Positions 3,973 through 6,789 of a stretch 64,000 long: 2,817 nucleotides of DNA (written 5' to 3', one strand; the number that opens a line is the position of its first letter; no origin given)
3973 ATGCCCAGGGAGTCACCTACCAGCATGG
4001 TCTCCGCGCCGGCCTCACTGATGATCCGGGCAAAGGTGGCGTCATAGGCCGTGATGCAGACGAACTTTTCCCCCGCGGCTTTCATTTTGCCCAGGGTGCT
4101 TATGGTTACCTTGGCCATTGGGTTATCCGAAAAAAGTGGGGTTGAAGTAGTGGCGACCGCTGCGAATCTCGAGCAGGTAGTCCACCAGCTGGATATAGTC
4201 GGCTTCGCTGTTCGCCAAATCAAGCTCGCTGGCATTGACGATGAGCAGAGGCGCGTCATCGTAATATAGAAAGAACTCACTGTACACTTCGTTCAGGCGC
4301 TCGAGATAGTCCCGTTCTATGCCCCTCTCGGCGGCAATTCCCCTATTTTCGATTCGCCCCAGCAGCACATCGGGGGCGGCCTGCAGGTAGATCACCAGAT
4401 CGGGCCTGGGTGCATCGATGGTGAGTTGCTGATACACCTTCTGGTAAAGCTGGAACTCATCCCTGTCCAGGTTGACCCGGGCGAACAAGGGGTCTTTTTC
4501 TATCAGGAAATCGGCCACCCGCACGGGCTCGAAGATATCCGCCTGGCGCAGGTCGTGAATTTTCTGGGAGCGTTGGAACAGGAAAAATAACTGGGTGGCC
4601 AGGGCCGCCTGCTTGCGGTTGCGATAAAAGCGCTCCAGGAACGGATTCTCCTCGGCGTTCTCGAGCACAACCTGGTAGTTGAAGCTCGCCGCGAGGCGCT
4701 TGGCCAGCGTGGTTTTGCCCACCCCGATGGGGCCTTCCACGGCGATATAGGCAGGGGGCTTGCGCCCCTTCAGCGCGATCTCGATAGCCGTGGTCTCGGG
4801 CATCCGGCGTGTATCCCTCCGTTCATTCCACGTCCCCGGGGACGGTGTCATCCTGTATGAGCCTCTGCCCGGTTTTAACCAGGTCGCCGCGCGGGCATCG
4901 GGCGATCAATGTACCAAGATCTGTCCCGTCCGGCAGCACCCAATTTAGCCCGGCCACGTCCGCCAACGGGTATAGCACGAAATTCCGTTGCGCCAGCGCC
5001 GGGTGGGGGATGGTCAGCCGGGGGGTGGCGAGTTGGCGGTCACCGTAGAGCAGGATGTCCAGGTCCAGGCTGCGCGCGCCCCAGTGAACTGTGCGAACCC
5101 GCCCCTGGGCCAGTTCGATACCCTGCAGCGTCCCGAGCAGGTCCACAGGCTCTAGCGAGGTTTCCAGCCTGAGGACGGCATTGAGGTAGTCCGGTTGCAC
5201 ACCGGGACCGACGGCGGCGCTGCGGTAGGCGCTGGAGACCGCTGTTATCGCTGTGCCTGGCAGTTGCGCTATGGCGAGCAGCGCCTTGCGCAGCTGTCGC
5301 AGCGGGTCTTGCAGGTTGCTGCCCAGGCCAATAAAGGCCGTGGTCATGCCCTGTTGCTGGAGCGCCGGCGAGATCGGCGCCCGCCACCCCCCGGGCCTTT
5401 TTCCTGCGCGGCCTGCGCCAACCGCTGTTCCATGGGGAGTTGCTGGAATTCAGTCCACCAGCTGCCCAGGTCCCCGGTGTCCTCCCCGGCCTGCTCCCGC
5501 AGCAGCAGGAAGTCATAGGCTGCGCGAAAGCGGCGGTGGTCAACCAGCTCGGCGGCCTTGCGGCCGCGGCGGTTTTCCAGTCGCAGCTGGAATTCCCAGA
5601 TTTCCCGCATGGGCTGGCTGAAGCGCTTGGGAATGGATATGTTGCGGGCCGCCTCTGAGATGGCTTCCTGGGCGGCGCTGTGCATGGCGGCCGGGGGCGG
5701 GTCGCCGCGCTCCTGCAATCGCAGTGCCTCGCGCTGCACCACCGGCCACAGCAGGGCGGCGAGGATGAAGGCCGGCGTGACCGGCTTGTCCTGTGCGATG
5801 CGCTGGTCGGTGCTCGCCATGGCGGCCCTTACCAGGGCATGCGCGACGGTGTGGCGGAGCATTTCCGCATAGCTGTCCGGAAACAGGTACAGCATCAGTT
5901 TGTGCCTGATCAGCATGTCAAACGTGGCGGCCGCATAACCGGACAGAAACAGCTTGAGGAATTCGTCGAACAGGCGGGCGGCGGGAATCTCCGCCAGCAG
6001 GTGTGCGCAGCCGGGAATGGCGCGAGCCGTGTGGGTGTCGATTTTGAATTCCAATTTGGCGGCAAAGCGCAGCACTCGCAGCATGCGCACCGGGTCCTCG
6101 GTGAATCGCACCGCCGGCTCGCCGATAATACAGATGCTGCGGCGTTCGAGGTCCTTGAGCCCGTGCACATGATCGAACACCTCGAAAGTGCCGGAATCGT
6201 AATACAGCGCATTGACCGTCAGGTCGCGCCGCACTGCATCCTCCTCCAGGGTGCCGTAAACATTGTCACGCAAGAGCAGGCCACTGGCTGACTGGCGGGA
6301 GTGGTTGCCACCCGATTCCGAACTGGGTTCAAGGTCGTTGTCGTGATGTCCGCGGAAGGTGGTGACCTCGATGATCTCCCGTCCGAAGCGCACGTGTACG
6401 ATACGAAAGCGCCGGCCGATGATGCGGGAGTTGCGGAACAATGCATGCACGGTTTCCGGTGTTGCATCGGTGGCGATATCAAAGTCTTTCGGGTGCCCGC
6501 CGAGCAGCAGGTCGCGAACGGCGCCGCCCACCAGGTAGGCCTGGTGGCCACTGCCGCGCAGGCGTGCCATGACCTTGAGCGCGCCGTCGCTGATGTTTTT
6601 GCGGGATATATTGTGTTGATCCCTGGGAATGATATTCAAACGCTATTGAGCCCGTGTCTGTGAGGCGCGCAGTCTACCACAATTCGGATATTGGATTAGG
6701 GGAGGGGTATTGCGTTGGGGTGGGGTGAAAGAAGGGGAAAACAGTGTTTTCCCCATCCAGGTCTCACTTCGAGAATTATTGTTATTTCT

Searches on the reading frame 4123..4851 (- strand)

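Call 7: search_protein_families(library=ncbifam, proteins=[window:4123-4851:-])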
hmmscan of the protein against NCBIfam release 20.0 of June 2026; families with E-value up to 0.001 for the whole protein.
window:4123-4851:- (242 aa): 7 families
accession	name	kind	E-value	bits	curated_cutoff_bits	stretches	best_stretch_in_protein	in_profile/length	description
TIGR00041.1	DTMP_kinase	equivalog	2e-09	37.4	83.25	1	34-207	5-185/196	dTMP kinase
NF003226.0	PRK04195.1-1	equivalog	1.5e-05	24.1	588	1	21-89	28-96/405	replication factor C large subunit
TIGR02173.1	cyt_kin_arch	equivalog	2.9e-05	24.2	102.1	0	36-62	3-29/169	(d)CMP kinase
NF003012.0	PRK03839.1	equivalog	2.9e-05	24.1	152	0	36-62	3-29/180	putative kinase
NF003229.0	PRK04195.1-5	equivalog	0.00016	20.5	280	1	36-98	47-106/413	replication factor C large subunit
NF003230.0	PRK04195.1-6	equivalog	0.0002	20.1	441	1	22-68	29-74/494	replication factor C large subunit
NF040667.1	hom_kin_desulfo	exception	0.00069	19.5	197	0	40-62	7-29/163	homoserine kinase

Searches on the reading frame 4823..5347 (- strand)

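Call 7: search_protein_families(library=ncbifam, proteins=[window:4823-5347:-])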
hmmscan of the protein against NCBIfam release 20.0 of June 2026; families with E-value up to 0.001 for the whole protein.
window:4823-5347:- (174 aa): 3 families
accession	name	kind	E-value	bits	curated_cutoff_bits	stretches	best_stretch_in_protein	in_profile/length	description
NF007595.0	PRK10239.1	equivalog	5.6e-44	149.7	252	1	1-147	1-147/159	2-amino-4-hydroxy-6-hydroxymethyldihydropteridine diphosphokinase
TIGR01498.1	folK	equivalog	2.6e-39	134.3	54.1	1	4-132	1-127/128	2-amino-4-hydroxy-6-hydroxymethyldihydropteridine diphosphokinase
NF010692.0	PRK14092.1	equivalog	2.2e-35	121.8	234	1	2-141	8-145/163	2-amino-4-hydroxy-6-hydroxymethyldihydropteridine diphosphokinase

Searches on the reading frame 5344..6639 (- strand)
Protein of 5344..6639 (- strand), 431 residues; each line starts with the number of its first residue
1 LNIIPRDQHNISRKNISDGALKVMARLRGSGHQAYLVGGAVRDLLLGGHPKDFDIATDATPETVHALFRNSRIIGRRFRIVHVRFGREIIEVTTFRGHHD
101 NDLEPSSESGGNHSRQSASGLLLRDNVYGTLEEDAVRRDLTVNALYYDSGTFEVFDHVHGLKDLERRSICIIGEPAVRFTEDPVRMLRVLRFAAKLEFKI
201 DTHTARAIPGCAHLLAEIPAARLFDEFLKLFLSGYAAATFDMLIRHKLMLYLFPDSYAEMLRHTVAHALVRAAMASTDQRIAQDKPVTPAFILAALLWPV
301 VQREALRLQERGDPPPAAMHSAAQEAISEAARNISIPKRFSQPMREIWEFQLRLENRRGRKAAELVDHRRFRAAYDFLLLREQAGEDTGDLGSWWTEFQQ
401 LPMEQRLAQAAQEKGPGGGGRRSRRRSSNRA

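Call 7: search_protein_families(library=ncbifam, proteins=[window:5344-6639:-])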
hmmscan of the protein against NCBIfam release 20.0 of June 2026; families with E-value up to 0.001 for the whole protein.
window:5344-6639:- (431 aa): 9 families
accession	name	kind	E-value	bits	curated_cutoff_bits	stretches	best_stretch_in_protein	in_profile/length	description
TIGR01942.1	pcnB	subfamily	9.4e-155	515.6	305.65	1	3-426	1-418/425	polynucleotide adenylyltransferase PcnB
NF008634.1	PRK11623.1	equivalog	3.2e-135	451.3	702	1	1-430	30-465/469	polynucleotide adenylyltransferase PcnB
NF009814.0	PRK13299.1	equivalog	8.5e-56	189.7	290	1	18-254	7-226/396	CCA tRNA nucleotidyltransferase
TIGR02692.1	tRNA_CCA_actino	equivalog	5.8e-38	130.7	438.8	1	17-261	13-248/466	CCA tRNA nucleotidyltransferase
NF008137.0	PRK10885.1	equivalog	6.3e-22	77.9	451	1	129-249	82-203/409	multifunctional CCA addition/repair protein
NF009813.0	PRK13298.1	equivalog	3.7e-19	68.9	606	1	127-266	80-220/417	tRNA CCA-pyrophosphorylase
NF009812.0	PRK13297.1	equivalog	6.1e-15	55.2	624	1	30-204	10-165/364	tRNA CCA-pyrophosphorylase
NF009811.0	PRK13296.1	equivalog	7.7e-14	51.3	469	1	127-196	80-145/360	CCA tRNA nucleotidyltransferase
NF041569.1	A-tRNAntase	equivalog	3e-12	45.6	1440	1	34-255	482-694/880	A-adding tRNA nucleotidyltransferase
